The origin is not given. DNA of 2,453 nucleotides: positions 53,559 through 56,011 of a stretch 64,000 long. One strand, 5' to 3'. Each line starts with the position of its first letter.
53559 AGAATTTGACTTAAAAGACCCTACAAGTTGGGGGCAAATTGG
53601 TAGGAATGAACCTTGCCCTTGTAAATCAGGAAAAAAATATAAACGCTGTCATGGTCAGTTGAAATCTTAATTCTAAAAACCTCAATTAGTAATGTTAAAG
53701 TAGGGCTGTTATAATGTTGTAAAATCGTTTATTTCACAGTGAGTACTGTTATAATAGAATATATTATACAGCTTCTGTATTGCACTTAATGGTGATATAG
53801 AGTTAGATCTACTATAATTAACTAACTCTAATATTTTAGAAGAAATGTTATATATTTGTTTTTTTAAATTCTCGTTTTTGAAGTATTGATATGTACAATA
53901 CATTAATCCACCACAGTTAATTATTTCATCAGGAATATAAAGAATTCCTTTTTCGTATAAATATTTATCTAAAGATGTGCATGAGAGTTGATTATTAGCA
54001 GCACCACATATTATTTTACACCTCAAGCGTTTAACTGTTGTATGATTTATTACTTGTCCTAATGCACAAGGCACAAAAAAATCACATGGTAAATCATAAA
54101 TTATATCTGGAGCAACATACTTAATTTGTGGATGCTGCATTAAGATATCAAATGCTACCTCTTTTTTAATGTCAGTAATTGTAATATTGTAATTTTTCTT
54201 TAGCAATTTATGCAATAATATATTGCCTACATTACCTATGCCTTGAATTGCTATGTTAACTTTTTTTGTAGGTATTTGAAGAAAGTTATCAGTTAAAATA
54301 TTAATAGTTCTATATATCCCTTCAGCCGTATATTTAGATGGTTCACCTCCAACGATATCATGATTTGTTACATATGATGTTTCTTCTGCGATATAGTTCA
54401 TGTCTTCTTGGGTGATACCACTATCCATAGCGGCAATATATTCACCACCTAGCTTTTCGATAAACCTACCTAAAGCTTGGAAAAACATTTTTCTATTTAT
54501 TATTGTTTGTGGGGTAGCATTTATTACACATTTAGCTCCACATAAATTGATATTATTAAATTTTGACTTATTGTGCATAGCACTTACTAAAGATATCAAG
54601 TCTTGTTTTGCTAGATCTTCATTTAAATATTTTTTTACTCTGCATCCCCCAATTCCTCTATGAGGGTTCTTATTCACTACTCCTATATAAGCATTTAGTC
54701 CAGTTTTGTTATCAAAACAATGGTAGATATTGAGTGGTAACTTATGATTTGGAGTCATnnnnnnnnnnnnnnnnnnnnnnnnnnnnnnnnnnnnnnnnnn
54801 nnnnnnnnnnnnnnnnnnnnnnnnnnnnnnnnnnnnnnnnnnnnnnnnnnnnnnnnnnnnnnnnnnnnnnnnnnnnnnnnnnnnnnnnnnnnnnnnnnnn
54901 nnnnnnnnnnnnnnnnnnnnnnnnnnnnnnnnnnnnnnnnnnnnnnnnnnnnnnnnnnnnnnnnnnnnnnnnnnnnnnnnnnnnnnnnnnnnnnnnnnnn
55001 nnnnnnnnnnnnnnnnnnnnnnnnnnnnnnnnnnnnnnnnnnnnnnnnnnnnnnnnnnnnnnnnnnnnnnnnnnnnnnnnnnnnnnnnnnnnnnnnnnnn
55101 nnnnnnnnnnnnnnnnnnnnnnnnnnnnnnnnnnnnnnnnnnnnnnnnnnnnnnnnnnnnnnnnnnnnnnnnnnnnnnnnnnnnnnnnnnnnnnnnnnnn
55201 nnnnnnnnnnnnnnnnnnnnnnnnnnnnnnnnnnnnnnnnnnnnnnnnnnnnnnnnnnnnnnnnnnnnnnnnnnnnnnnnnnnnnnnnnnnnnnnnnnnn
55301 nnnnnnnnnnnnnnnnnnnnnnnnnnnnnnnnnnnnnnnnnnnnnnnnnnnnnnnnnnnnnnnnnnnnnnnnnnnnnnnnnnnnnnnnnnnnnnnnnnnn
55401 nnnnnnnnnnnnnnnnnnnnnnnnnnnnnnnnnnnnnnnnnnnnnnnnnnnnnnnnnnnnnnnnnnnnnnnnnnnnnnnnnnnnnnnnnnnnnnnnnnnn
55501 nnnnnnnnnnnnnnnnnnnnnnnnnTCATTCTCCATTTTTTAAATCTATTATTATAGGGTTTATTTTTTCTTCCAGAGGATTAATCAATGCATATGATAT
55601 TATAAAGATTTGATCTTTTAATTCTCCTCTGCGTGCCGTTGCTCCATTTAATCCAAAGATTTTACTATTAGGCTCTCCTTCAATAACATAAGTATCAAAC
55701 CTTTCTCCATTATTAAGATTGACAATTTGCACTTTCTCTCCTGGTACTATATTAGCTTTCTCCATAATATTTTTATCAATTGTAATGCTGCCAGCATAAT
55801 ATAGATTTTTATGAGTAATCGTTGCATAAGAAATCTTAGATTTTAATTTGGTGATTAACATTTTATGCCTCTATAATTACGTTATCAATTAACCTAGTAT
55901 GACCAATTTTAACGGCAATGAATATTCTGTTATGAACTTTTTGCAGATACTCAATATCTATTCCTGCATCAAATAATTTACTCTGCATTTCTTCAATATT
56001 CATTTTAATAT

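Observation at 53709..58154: Tightly coupled six-gene operon: panG-like, panB, panC, panD, coaX plus a Leu/Val dehydrogenase that could feed it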

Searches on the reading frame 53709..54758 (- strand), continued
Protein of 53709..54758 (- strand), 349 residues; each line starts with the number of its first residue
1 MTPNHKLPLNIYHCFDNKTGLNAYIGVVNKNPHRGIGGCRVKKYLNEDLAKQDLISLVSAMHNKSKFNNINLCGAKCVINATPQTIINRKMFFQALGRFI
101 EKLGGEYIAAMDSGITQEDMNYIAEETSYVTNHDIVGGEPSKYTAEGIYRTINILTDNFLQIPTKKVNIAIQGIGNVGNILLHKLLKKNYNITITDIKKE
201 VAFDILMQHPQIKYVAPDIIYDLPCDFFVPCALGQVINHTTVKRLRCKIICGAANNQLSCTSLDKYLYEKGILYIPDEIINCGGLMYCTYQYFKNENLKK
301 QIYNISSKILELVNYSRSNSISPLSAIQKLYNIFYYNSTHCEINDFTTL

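Call 33: search_protein_families(library=ncbifam, proteins=[L001:1439-2458:+, L001:3500-4744:+, L001:4734-5741:+, L001:5749-7314:+, L001:585-1316:-, L001:332-544:+], max_evalue=0.001)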
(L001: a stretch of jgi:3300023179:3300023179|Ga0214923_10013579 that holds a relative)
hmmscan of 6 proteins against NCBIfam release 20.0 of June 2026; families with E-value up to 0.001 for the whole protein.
L001:1439-2458:+ (339 aa): 3 families
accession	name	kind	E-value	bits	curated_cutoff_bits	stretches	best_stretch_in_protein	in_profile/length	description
NF041363.1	GntD_guanitoxin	equivalog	1.2e-14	54.3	345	1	6-220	6-214/341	guanitoxin biosynthesis L-enduracididine beta-hydroxylase GntD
NF043003.1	ClavSyn_CS1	equivalog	1.3e-07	31.4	450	1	90-308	74-288/312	clavaminate synthase Cs1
TIGR03946.1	viomycin_VioC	equivalog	1.3e-06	27.7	418.6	1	98-205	92-196/333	arginine beta-hydroxylase, Fe(II)/alpha-ketoglutarate-dependent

L001:3500-4744:+ (414 aa): 28 families (the best 25 are shown)
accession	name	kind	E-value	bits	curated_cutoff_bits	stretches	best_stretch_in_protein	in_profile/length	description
NF006388.0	PRK08637.1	equivalog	4e-100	335.7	301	1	3-407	19-425/433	hypothetical protein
NF005744.0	PRK07568.1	subfamily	2e-13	49.9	389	1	57-369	53-335/398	pyridoxal phosphate-dependent aminotransferase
NF004975.0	PRK06348.1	equivalog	1.4e-12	47.3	549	1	71-229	67-216/384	pyridoxal phosphate-dependent aminotransferase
NF005305.0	PRK06836.1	equivalog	1e-11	44.8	376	1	55-226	59-226/396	pyridoxal phosphate-dependent aminotransferase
NF041091.1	asp_aminotase_Arch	equivalog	1.2e-11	44.1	550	1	61-377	55-339/376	aspartate aminotransferase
NF041364.1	GntC_guanitoxin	equivalog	3.7e-10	39.2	415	1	65-225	32-183/356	guanitoxin biosynthesis PLP-dependent (S)-gamma-hydroxy-L-arginine cyclodehydratase GntC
NF006230.0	PRK08363.1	equivalog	2.4e-09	36.5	534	1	67-391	67-374/398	alanine aminotransferase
NF006719.0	PRK09257.1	subfamily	5.3e-09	35.7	377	1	26-360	22-353/397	aromatic amino acid transaminase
NF006229.0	PRK08361.1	equivalog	7.3e-09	35.1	624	1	64-328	64-305/391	aspartate aminotransferase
NF004770.0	PRK06108.1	subfamily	9e-09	34.6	422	1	71-307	74-291/396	pyridoxal phosphate-dependent aminotransferase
NF005817.0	PRK07683.1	equivalog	7.5e-08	31.5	575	1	63-350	58-322/387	aminotransferase A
NF005816.0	PRK07682.1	equivalog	6.3e-07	28.4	620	1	69-251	65-236/390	aminotransferase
NF005588.0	PRK07309.1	equivalog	1.8e-06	27.1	576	1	65-201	62-197/391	pyridoxal phosphate-dependent aminotransferase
TIGR01265.1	tyr_nico_aTase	subfamily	3.9e-06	26.1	292.45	1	98-268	100-255/403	tyrosine/nicotianamine family aminotransferase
NF004769.0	PRK06107.1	equivalog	6.3e-06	25.2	617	1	64-217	64-208/402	aspartate transaminase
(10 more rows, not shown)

L001:4734-5741:+ (335 aa): 21 families
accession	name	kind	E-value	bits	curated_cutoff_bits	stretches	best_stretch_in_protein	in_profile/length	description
TIGR01327.1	PGDH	equivalog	3.8e-61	207.4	454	1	41-323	34-314/525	phosphoglycerate dehydrogenase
NF006263.0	PRK08410.1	equivalog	1.8e-51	175.4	389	1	39-311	34-308/311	D-2-hydroxyacid dehydrogenase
NF008759.0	PRK11790.1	equivalog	3.2e-48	164.4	404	1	39-324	46-332/410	phosphoglycerate dehydrogenase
NF009714.1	PRK13243.1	equivalog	4e-47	161.2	455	1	60-323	58-326/332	glyoxylate reductase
NF005069.0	PRK06487.1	equivalog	1.2e-45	156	448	1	38-290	39-291/320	2-hydroxyacid dehydrogenase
NF005387.0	PRK06932.1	equivalog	6e-44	150.3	492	1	38-310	35-310/314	2-hydroxyacid dehydrogenase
NF005750.0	PRK07574.1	equivalog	4.7e-36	124.7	329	1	46-297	89-344/386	NAD-dependent formate dehydrogenase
NF011938.0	PRK15409.1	equivalog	5.8e-35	120.8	492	1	62-324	59-323/324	glyoxylate/hydroxypyruvate reductase GhrB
NF000492.1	vanH_gen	exception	3.2e-33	115.1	540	1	72-267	69-255/312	D-lactate dehydrogenase VanH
NF001309.0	PRK00257.1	equivalog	6.7e-31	107.6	434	1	69-290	58-258/379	4-phosphoerythronate dehydrogenase PdxB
NF041369.1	Dhydh_Halo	equivalog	1.9e-28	99.6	400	1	67-312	53-297/305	D-2-hydroxyacid dehydrogenase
NF000004.1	vanH-D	exception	7.1e-28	97.7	550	1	72-287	75-279/323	D-lactate dehydrogenase VanH-D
NF006374.0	PRK08605.1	subfamily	8.5e-28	97.4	356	1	73-272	73-271/332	D-lactate dehydrogenase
NF000112.1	vanH-Amyco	exception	8.7e-26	91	625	1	72-267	98-284/348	VanH-AOV family D-lactate dehydrogenase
NF000128.1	vanH-Sc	exception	2.4e-25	89.4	650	1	71-320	88-329/337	D-lactate dehydrogenase VanH-Sc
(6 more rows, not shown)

L001:5749-7314:+ (521 aa): 25 families
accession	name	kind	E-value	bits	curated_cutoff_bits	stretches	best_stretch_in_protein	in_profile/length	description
NF002086.0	PRK00915.1-3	equivalog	4.7e-155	517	532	1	2-503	4-502/516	2-isopropylmalate synthase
NF002087.0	PRK00915.1-4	equivalog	7.2e-145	483.4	729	1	2-410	4-417/516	2-isopropylmalate synthase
TIGR00973.1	leuA_bact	equivalog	2.9e-143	477.9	598.7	1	4-490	1-484/494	2-isopropylmalate synthase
NF002088.0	PRK00915.1-5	equivalog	6.7e-137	457.1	697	1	3-482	2-478/514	2-isopropylmalate synthase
NF002084.0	PRK00915.1-1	equivalog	5.7e-120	401.3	748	1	1-509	1-506/523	2-isopropylmalate synthase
NF002085.0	PRK00915.1-2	subfamily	2e-118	396.3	517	1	3-420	12-419/504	2-isopropylmalate synthase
TIGR02090.1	LEU1_arch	subfamily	9.9e-106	353.9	484.75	1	6-369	2-355/363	isopropylmalate/citramalate/homocitrate synthases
NF041069.1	IPMS_Sufob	equivalog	1.4e-105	353.7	600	1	6-380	2-368/371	isopropylmalate synthase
TIGR02660.1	nifV_homocitr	equivalog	7.9e-89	298.5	462.9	1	5-376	2-364/365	homocitrate synthase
TIGR02146.1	LysS_fung_arch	equivalog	1.8e-75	254.3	413.55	1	7-358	1-343/344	homocitrate synthase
NF042434.1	IPMS_Lepto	equivalog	9.6e-72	242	500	1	3-361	4-370/374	2-isopropylmalate synthase LeuA2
TIGR00977.1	citramal_synth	equivalog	7.4e-57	192.8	450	1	4-362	1-367/526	citramalate synthase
NF042433.1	CitmalDyn_Leptosp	equivalog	4e-52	177.5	950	1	2-360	5-364/514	(R)-citramalate synthase CimA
NF002991.1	PRK03739.1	subfamily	2.1e-31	109.3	455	1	9-403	31-453/550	2-isopropylmalate synthase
TIGR00970.1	leuA_yeast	equivalog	1.6e-26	93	697.4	1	7-305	29-345/564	2-isopropylmalate synthase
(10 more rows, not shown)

L001:585-1316:- (243 aa): 1 family
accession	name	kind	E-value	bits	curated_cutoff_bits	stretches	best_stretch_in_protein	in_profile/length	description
TIGR00057.1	TIGR00057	equivalog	3.7e-09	36.1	123.2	1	17-225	9-200/202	L-threonylcarbamoyladenylate synthase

L001:332-544:+ (70 aa): 0 families

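Call 48: search_protein_representatives(protein=window:53709-54758:-)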
Query: 349 residues. Proteins with E-value up to 0.001 (for the whole library): 5287; up to 1e-10: 2674; up to 1e-30: 621. The best 150 are listed.
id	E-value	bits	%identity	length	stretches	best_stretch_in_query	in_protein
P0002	1.5e-95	336.6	47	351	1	4-340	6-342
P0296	1.0e-59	218.7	40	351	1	14-333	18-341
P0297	2.9e-56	207.4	38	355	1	10-315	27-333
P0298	2.1e-55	204.6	40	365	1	6-328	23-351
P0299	1.3e-54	201.9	36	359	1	11-328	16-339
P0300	2.8e-54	200.9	39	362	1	11-312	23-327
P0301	4.9e-54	200.1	38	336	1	24-308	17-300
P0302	1.6e-53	198.4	37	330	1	9-317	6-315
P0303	3.5e-53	197.3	39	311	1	16-296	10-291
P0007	1.5e-52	195.2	35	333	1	16-328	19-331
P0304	1.2e-51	192.2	32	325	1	10-317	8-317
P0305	8.8e-51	189.4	36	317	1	28-317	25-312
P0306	1.0e-50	189.2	34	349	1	13-341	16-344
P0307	1.9e-50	188.3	34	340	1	12-326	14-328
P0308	2.9e-50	187.7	35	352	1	10-328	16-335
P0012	2.2e-49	184.8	35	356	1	9-329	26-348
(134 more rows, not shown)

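Call 49: list_cluster_members(proteins=[P0001, P0002])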
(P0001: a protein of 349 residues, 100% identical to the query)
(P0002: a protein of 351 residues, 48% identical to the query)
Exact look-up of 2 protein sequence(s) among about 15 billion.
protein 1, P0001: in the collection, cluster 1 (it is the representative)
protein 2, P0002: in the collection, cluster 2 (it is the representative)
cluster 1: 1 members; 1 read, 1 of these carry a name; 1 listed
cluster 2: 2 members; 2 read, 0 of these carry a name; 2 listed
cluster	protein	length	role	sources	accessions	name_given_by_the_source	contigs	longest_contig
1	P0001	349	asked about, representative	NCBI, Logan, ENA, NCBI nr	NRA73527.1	MAG: Glu/Leu/Phe/Val dehydrogenase [Rickettsiales bacterium] | Glu/Leu/Phe/Val dehydrogenase [Rickettsiales bacterium]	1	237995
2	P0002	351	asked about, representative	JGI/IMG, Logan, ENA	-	-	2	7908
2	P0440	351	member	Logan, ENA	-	-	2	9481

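Call 50: find_encoding_contigs(protein=P0440, flank=8000, max_places=2)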
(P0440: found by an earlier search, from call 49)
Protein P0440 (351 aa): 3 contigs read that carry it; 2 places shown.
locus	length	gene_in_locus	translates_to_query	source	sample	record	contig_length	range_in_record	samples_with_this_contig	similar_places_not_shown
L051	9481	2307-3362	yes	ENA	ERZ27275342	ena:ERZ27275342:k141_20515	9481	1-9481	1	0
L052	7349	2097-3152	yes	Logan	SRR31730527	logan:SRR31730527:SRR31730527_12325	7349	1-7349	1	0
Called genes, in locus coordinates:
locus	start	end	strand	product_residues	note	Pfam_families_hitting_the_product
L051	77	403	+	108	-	-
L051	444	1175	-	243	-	PF01300:Sua5_yciO_yrdC (weak)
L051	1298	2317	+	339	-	-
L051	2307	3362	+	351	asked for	PF02812:ELFV_dehydrog_N (faint), PF00208:ELFV_dehydrog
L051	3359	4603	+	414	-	PF00155:Aminotran_1_2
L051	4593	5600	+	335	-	PF00389:2-Hacid_dh, PF02826:2-Hacid_dh_C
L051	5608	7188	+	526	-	PF00682:HMGL-like, PF22617:HCS_D2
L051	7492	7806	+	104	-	-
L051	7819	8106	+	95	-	-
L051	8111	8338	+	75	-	-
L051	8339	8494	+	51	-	-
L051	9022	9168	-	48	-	PF27070:HTH_Rpn_C (weak)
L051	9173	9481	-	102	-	?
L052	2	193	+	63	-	?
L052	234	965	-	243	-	PF01300:Sua5_yciO_yrdC (weak)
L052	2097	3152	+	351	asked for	PF02812:ELFV_dehydrog_N (faint), PF00208:ELFV_dehydrog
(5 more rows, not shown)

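Call 60: search_dna_similar(query=window:53709-54758:-, collection=plasmids, mode=protein, max_rows=12)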
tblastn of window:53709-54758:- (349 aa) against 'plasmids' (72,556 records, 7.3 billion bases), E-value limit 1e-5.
Records with a match: 122; places in all: 128; records where one place covers at least 80% of the query: 54.
Best place of each record, by identity: <60% 122.
By first word of the organism name: Rhizobium 17; Sinorhizobium 11; Bradyrhizobium 10; Azospirillum 9; Agrobacterium 6; Pantoea 6; Paracoccus 5; Staphylococcus 4; Sphingomonas 4; Leisingera 4; and 33 more.
By predicted mobility (MOB-suite, as given by PLSDB): non-mobilizable 65; conjugative 42; mobilizable 15.
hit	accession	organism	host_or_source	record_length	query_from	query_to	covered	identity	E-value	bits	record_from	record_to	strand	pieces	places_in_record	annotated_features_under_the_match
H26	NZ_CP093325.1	Bacillus sp. N5-665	whole organism,peat soil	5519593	10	330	92%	35.5%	2e-48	181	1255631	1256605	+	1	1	none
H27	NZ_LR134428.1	Legionella adelaidensis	environmental,Cooling tower water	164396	13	323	89%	35.6%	5e-51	189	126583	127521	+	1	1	amino acid dehydrogenase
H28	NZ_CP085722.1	Peribacillus asahii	single cell,soil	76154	10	330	92%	34.3%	3e-50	187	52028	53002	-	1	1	bcd: branched-chain amino acid dehydrogenase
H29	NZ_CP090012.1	Staphylococcus hominis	Homo sapiens,skin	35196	11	330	92%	34.1%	2e-44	170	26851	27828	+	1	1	Glu/Leu/Phe/Val dehydrogenase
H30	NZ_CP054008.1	Staphylococcus hominis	Homo sapiens,normal skin of the left ...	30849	11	328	91%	34.4%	6e-44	168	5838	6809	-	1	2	Glu/Leu/Phe/Val dehydrogenase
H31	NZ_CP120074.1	Staphylococcus saprophyticus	Canis lupus familiaris,cell ...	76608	14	330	91%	34.0%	1e-46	176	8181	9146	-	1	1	Glu/Leu/Phe/Val dehydrogenase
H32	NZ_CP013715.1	Staphylococcus equorum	cell,Saeu-jeotgal, salted fermented food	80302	14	330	91%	34.0%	2e-46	176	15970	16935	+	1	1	Glu/Leu/Phe/Val dehydrogenase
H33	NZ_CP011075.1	Brevibacillus laterosporus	Oryza sativa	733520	14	314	86%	34.5%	1e-42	165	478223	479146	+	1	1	Glu/Leu/Phe/Val dehydrogenase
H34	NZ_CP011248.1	Agrobacterium tumefaciens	Achillea ptarmica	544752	10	338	94%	31.5%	2e-42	164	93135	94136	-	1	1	Glu/Leu/Phe/Val dehydrogenase dimerization domain-containing protein | argE: acetylornithine deacetylase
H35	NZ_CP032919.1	Agrobacterium tumefaciens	-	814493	10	338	94%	31.5%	2e-42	164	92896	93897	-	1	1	Glu/Leu/Phe/Val dehydrogenase dimerization domain-containing protein | argE: acetylornithine deacetylase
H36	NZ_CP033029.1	Agrobacterium tumefaciens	-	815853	10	338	94%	31.5%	2e-42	164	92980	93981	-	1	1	Glu/Leu/Phe/Val dehydrogenase dimerization domain-containing protein | argE: acetylornithine deacetylase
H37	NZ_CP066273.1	Agrobacterium tumefaciens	-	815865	10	338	94%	31.5%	2e-42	164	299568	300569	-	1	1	Glu/Leu/Phe/Val dehydrogenase dimerization domain-containing protein | argE: acetylornithine deacetylase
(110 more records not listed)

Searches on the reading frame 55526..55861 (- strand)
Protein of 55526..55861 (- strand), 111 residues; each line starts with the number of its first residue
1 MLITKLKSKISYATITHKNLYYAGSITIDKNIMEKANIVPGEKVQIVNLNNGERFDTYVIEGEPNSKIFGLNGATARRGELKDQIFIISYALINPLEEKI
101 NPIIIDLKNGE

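Call 3: search_protein_families(library=pfam, proteins=[window:55526-55861:-], max_evalue=0.01)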
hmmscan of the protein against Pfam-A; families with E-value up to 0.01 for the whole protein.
window:55526-55861:- (111 aa): 1 family
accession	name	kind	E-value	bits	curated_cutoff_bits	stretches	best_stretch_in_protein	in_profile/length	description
PF02261.22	Asp_decarbox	-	6.4e-38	129.6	25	1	1-107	1-108/115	Aspartate decarboxylase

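Call 4: search_protein_families(library=ncbifam, proteins=[window:55526-55861:-], max_evalue=0.01)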
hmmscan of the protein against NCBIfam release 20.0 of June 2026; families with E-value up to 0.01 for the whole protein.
window:55526-55861:- (111 aa): 1 family
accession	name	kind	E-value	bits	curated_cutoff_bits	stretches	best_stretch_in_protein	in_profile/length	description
TIGR00223.1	panD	equivalog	5.1e-30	104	106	1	1-97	1-97/126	aspartate 1-decarboxylase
